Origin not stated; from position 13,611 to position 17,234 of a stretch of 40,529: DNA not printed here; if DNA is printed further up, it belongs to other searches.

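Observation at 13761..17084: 1107-aa Mrr-like nuclease fused to a helical-repeat sensor-like body, with no NTPase, directly upstream of mod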

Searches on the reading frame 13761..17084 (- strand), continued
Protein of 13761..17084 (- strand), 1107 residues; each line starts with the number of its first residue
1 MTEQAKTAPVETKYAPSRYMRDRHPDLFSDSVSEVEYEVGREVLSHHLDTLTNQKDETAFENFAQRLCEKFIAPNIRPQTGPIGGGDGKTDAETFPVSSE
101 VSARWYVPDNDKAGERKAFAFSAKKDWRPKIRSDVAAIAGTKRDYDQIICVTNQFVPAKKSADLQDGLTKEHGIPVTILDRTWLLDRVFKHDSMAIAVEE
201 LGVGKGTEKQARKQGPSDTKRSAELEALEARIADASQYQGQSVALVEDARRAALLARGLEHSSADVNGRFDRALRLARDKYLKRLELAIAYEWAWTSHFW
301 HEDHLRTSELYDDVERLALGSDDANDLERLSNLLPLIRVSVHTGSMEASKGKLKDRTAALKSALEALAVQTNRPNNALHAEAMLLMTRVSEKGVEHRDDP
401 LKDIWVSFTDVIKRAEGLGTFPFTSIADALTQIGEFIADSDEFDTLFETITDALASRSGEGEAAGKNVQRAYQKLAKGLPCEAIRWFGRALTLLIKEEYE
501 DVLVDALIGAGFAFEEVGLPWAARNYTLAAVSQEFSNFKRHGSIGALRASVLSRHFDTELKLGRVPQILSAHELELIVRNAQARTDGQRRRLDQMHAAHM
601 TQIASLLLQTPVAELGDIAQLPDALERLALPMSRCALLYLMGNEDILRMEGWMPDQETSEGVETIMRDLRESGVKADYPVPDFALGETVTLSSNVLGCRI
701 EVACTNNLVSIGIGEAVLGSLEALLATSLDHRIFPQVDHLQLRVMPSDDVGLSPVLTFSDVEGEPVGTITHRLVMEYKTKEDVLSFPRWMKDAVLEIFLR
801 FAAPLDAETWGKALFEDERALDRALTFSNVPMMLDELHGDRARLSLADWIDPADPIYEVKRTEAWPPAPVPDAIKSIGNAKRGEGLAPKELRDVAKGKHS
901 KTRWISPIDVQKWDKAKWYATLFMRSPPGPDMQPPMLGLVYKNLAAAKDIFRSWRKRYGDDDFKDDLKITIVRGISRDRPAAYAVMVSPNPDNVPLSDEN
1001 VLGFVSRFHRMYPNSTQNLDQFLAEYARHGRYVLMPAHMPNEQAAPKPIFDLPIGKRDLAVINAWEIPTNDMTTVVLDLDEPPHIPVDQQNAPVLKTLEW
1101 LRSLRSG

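Call 57: fold_search(model_id=the predicted structure, library=viral)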
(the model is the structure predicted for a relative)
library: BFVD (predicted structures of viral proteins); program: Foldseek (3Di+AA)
matches with E <= 10: 373; with E <= 0.001: 0
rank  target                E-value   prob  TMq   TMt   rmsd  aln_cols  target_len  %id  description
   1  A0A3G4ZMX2            1.4e-02  0.84  0.12  0.15  36.4       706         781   10  RING-type domain-containing protein [Terrestrivirus sp.]
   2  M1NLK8                1.6e-02  1.00  0.16  0.42  12.6       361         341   12  Repeat protein [Moumouvirus goulette]
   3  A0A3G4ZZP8            1.9e-02  0.47  0.07  0.12  26.7       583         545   11  Uncharacterized protein [Harvfovirus sp.]
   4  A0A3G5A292            2.5e-02  0.80  0.11  0.21  18.4       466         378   14  Sel1 repeat family protein [Harvfovirus sp.]
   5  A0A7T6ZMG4            3.3e-02  0.25  0.07  0.08  49.5       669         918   10  Internal virion protein B [Providencia phage PSTRCR_114]
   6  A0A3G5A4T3            3.5e-02  0.75  0.12  0.17  23.1       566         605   11  RING-type domain-containing protein [Harvfovirus sp.]
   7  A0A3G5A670            3.7e-02  0.57  0.11  0.15  27.2       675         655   11  Uncharacterized protein [Harvfovirus sp.]
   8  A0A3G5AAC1            4.0e-02  0.94  0.11  0.24  23.1       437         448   11  UDP-N-acetylglucosamine--peptide N-acetylglucosaminyltransferase SPINDLY [Hyperionvirus sp.]
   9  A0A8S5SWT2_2          5.0e-02  0.11  0.06  0.05  61.5       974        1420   11  Minor tail protein [Siphoviridae sp. ctZHD14]
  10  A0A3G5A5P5            7.1e-02  0.54  0.12  0.18  18.3       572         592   11  Sel1 domain protein repeat-containing protein [Hyperionvirus sp.]
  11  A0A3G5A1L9            7.7e-02  0.97  0.16  0.36  13.8       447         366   13  Tetratricopeptide repeat protein [Harvfovirus sp.]
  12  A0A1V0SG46            8.6e-02  0.51  0.11  0.17  20.1       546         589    8  RING domain protein [Hokovirus HKV1]
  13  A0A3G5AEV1            9.7e-02  0.69  0.13  0.22  29.6       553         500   12  Uncharacterized protein [Hyperionvirus sp.]
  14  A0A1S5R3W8            1.2e-01  0.38  0.11  0.10  24.4       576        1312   10  PARP catalytic domain-containing protein [Pseudomonas phage pf16]
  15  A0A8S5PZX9            1.3e-01  0.82  0.14  0.23  42.4       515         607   14  Serine-pyruvate aminotransferase [Siphoviridae sp. ctOCb13]
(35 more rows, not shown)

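Call 62: list_cluster_members(proteins=[P0020, P0028, P0114, P0035, P0067])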
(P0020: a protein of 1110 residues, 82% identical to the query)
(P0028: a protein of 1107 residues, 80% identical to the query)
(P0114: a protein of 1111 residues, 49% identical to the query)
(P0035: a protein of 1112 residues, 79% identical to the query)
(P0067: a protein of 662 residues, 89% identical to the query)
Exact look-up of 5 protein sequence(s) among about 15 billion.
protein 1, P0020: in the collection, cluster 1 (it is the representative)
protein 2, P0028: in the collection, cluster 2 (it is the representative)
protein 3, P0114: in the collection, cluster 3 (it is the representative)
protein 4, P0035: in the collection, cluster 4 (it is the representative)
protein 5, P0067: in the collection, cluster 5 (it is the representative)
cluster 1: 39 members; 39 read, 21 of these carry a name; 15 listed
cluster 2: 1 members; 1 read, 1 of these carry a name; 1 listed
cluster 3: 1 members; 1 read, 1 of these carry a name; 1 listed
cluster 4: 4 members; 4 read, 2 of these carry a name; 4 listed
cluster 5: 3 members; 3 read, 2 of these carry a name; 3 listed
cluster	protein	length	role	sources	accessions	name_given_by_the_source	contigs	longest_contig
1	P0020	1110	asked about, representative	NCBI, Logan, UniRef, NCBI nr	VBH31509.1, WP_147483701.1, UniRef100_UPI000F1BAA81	hypothetical protein [Burkholderia pseudomallei] | hypothetical protein n=1 Tax=Burkholderia pseudomallei TaxID=28450 RepID=UPI000F1BAA81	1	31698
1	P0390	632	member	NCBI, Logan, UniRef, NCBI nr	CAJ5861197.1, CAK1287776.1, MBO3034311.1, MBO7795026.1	hypothetical protein J3L14_06515 [Burkholderia pseudomallei] | hypothetical protein n=1 Tax=Burkholderia pseudomallei TaxID=28450 RepID=UPI0005E2A314 | hypothetical protein [Burkholderia pseudomallei]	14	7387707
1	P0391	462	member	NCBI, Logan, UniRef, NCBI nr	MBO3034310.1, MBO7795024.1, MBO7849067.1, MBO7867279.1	hypothetical protein J3L14_06525 [Burkholderia pseudomallei] | hypothetical protein n=2 Tax=Burkholderia pseudomallei TaxID=28450 RepID=UPI0011C4D43A | hypothetical protein [Burkholderia pseudomallei]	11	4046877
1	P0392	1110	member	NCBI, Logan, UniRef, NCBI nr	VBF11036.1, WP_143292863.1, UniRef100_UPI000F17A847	hypothetical protein [Burkholderia pseudomallei] | hypothetical protein n=3 Tax=Burkholderia pseudomallei TaxID=28450 RepID=UPI000F17A847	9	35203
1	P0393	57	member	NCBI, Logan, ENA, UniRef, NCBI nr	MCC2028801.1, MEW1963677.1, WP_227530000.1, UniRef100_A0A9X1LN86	hypothetical protein AB0269_14615 [Microbacterium sp. NPDC077644] | Uncharacterized protein n=1 Tax=Microbacterium tenebrionis TaxID=2830665 ... | hypothetical protein [Microbacterium tenebrionis]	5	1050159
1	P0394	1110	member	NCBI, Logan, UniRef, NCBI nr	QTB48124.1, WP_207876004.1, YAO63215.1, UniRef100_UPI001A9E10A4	hypothetical protein [Burkholderia pseudomallei] | hypothetical protein n=3 Tax=Burkholderia pseudomallei TaxID=28450 RepID=UPI001A9E10A4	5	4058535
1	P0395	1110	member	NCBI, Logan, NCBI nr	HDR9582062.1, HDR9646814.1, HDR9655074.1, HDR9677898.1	TPA: hypothetical protein QDC22_000622 [Burkholderia stabilis] | hypothetical protein [Burkholderia stabilis]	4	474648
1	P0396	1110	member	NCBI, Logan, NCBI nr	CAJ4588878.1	Uncharacterised protein [Burkholderia pseudomallei]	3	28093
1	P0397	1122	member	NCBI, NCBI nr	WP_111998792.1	hypothetical protein [Burkholderia cepacia]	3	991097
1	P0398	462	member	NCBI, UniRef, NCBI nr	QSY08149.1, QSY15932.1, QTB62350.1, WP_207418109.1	hypothetical protein J2A69_06375 [Burkholderia pseudomallei] | hypothetical protein n=1 Tax=Burkholderia pseudomallei TaxID=28450 RepID=UPI001A9584EA | hypothetical protein [Burkholderia pseudomallei]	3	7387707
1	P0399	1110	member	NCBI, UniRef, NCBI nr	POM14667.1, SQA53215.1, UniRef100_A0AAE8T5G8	Uncharacterised protein [Burkholderia cepacia] | Uncharacterized protein n=2 Tax=Burkholderia cepacia TaxID=292 RepID=A0AAE8T5G8_BURCE | hypothetical protein CSX04_07480 [Burkholderia cepacia]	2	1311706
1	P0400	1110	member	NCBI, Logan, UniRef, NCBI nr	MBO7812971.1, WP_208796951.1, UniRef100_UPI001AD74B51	hypothetical protein [Burkholderia pseudomallei] | hypothetical protein n=2 Tax=Burkholderia pseudomallei TaxID=28450 RepID=UPI001AD74B51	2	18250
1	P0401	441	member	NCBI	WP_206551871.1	hypothetical protein, partial [Burkholderia pseudomallei]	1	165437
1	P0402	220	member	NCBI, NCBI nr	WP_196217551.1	hypothetical protein [Burkholderia pseudomallei]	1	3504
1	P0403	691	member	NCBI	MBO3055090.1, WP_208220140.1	hypothetical protein, partial [Burkholderia pseudomallei]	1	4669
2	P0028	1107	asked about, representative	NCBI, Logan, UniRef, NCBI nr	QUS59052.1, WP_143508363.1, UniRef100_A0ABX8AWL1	hypothetical protein [Pseudovibrio brasiliensis] | Restriction endonuclease type IV Mrr domain-containing protein n=1 Tax=Pseudovibrio ...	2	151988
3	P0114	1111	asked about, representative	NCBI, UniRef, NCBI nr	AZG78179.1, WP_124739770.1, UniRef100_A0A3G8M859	hypothetical protein [Methylocystis rosea] | Tetratricopeptide repeat protein n=1 Tax=Methylocystis rosea TaxID=173366 ...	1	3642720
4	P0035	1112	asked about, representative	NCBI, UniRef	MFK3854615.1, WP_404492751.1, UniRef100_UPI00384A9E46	hypothetical protein [Agrobacterium pusense] | hypothetical protein n=1 Tax=Agrobacterium pusense TaxID=648995 RepID=UPI00384A9E46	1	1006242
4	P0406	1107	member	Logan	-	-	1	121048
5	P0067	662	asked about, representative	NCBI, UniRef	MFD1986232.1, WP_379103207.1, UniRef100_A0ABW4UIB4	hypothetical protein ACFSOZ_27680 [Mesorhizobium newzealandense] | Restriction endonuclease type IV Mrr domain-containing protein n=1 Tax=Mesorhizobium ...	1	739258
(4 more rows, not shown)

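Call 67: search_dna_similar(query=window:13764-17084:-, collection=plasmids, mode=protein, max_rows=40, rows=spread)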
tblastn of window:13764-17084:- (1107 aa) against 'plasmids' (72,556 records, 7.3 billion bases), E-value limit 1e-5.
Records with a match: 16; places in all: 16; records where one place covers at least 80% of the query: 12.
Best place of each record, by identity: <60% 16.
By first word of the organism name: Agrobacterium 4; Pseudosulfitobacter 2; Nostoc 1; Cupriavidus 1; Sphingobium 1; Burkholderia 1; Cohnella 1; Polymorphobacter 1; Pantoea 1; Bradyrhizobium 1; and 2 more.
By predicted mobility (MOB-suite, as given by PLSDB): conjugative 7; non-mobilizable 5; mobilizable 4.
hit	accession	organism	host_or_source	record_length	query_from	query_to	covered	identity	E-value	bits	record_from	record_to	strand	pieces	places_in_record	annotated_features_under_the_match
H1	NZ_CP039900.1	Agrobacterium tumefaciens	-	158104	16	1105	98%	39.8%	0e+0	758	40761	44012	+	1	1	hypothetical protein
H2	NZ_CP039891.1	Agrobacterium tumefaciens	-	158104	16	1105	98%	39.8%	0e+0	758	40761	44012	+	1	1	hypothetical protein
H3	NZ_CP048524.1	Agrobacterium tumefaciens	walnut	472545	15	1105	99%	39.3%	0e+0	739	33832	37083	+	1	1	hypothetical protein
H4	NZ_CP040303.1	Nostoc sp. TCL26-01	Leiosporoceros dussii,pure culture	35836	4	1105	100%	35.0%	0e+0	652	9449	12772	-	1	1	hypothetical protein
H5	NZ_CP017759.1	Cupriavidus necator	whole organism,soil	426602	11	1078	96%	32.1%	7e-139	472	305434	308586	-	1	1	hypothetical protein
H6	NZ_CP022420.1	Pseudosulfitobacter pseudonitzschiae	Skeletonema marinoi strain RO5AC,Cell ...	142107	16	1105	98%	31.3%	3e-142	482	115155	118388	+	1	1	hypothetical protein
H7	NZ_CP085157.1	Pseudosulfitobacter sp. DSM 107133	cell culture,Seawater from the North ...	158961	16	1105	98%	31.0%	2e-141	479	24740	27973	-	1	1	hypothetical protein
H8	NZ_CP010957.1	Sphingobium sp. YBL2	cell culture,soil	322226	16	1064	95%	32.0%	9e-137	466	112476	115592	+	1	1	hypothetical protein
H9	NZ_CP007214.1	Burkholderia plantarii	-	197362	11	1071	96%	31.0%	5e-129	442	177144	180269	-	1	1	hypothetical protein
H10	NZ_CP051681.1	Cohnella herbarum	cell culture,Fermented liquor based on ...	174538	15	1102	98%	29.9%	1e-139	474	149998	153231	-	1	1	hypothetical protein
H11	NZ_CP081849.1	Polymorphobacter megasporae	Megaspora,lichen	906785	16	1023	91%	32.1%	2e-119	414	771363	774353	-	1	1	hypothetical protein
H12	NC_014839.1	Pantoea sp. At-9b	-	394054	147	1105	83%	27.4%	2e-74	307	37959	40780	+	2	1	hypothetical protein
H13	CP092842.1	Bradyrhizobium sp. 62B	Arachis hypogaea L.,cell ...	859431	25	467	39%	54.4%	4e-113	457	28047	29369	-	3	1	hypothetical protein (x2)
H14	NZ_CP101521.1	Ensifer adhaerens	cell cuture,rhizosphere soil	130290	930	1071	13%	35.9%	1e-18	100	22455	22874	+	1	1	none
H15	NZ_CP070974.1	Mycobacterium gordonae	Homo sapiens,skin biopsy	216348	48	201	14%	29.7%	1e-7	64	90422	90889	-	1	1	hypothetical protein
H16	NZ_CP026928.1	Agrobacterium tumefaciens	Medicago sativa,from a crown gall tumor ...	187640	41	203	15%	27.5%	5e-6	59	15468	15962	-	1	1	hypothetical protein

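Call 68: get_annotated_region(hit=H15, flank=6000)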
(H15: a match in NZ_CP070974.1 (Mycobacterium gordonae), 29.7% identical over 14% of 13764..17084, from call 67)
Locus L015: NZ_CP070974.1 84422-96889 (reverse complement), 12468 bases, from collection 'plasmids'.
description: Mycobacterium gordonae strain X7091 plasmid p1, complete sequence
organism: Mycobacterium gordonae (NCBI taxid 1778)
taxonomy: Bacteria; Actinomycetota; Actinomycetes; Mycobacteriales; Mycobacteriaceae; Mycobacterium; Mycobacterium gordonae
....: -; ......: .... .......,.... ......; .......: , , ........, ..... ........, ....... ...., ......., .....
typing (MOB-suite, as given by PLSDB): non-mobilizable
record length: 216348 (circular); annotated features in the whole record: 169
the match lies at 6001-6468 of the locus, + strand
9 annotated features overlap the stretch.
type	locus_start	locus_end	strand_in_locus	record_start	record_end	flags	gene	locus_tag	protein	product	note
CDS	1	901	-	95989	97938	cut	-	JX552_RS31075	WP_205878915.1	hypothetical protein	-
CDS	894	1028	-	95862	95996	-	-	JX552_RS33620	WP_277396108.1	hypothetical protein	-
CDS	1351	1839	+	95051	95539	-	-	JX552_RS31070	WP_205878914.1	hypothetical protein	-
CDS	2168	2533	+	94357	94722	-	-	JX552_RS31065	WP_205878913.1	hypothetical protein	-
CDS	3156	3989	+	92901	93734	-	-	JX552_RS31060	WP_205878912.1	restriction endonuclease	-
CDS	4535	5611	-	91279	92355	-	-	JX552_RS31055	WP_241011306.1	Shedu immune nuclease family protein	-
CDS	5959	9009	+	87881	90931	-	-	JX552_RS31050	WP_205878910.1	hypothetical protein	-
CDS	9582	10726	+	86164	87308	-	-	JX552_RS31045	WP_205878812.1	IS3 family transposase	-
CDS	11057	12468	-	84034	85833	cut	-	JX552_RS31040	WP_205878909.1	IS481 family transposase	-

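Call 69: get_annotated_region(hit=H16, flank=6000)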
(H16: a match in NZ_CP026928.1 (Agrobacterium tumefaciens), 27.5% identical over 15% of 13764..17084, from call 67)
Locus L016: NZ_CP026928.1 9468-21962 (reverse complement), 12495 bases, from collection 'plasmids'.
description: Agrobacterium tumefaciens strain 1D1609 plasmid pAt1D1609b, complete sequence
organism: Agrobacterium tumefaciens (NCBI taxid 358)
taxonomy: Bacteria; Pseudomonadota; Alphaproteobacteria; Hyphomicrobiales; Rhizobiaceae; Agrobacterium; Agrobacterium tumefaciens
host: -; source: Medicago sativa,from a crown gall tumor on a field-grown alfalfa; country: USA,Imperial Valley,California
typing (MOB-suite, as given by PLSDB): conjugative; replicon rep_cluster_592; relaxase MOBQ; mating-pair formation MPF_T
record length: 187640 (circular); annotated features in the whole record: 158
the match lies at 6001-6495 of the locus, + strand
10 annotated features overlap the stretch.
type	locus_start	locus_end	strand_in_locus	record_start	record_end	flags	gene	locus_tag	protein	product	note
CDS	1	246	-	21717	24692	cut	-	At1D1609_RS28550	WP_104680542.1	Tn3 family transposase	-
CDS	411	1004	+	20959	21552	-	-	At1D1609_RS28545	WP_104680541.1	recombinase family protein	GO:0006310 - DNA recombination [Evidence IEA]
CDS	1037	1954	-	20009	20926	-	-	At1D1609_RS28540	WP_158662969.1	hypothetical protein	-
CDS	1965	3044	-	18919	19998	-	-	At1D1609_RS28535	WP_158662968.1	ATP-binding protein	-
CDS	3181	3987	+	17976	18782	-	-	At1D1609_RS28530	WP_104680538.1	UPF0489 family protein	-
CDS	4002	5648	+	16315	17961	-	-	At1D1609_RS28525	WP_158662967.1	hypothetical protein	-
CDS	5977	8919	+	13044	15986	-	-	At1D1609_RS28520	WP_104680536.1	hypothetical protein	-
CDS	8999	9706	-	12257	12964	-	-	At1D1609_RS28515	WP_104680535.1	SMC-Scp complex subunit ScpB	-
CDS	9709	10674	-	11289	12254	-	-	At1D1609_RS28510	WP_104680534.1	DUF1403 family protein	-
CDS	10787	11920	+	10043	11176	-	-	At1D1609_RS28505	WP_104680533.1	site-specific integrase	GO:0015074 - DNA integration [Evidence IEA]; GO:0006310 - DNA recombination [Evidence IEA]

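Call 70: search_protein_families(library=pfam, proteins=[L015:5959-9009:+, L016:5977-8919:+, L015:3156-3989:+, L016:4002-5648:+, L016:1965-3044:-, L016:1037-1954:-], max_evalue=0.01)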
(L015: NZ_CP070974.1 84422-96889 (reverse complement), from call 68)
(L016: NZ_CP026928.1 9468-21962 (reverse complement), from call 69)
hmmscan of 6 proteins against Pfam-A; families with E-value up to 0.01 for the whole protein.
L015:5959-9009:+ (1016 aa): 0 families

L016:5977-8919:+ (980 aa): 0 families

L015:3156-3989:+ (277 aa): 4 families
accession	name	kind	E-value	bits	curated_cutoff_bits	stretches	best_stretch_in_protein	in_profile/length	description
PF04471.18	Mrr_cat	-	2.2e-24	86.2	21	1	5-104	5-112/115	Restriction endonuclease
PF22722.2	NA-iREase1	-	1.5e-08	35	27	1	9-103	1-104/106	NACHT-associated inactive Restriction Endonuclease 1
PF13156.12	Mrr_cat_2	-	0.0073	16.6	22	0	8-60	5-64/127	Restriction endonuclease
PF09969.14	DUF2203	-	0.0076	17.4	24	0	103-182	12-91/122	Uncharacterized conserved protein (DUF2203)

L016:4002-5648:+ (548 aa): 0 families

L016:1965-3044:- (359 aa): 1 family
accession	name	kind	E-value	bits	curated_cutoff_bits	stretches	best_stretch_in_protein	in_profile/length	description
PF04326.19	SLFN_AlbA_2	-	5e-17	62.9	25.3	1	20-144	1-117/118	Schlafen, AlbA_2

L016:1037-1954:- (305 aa): 0 families
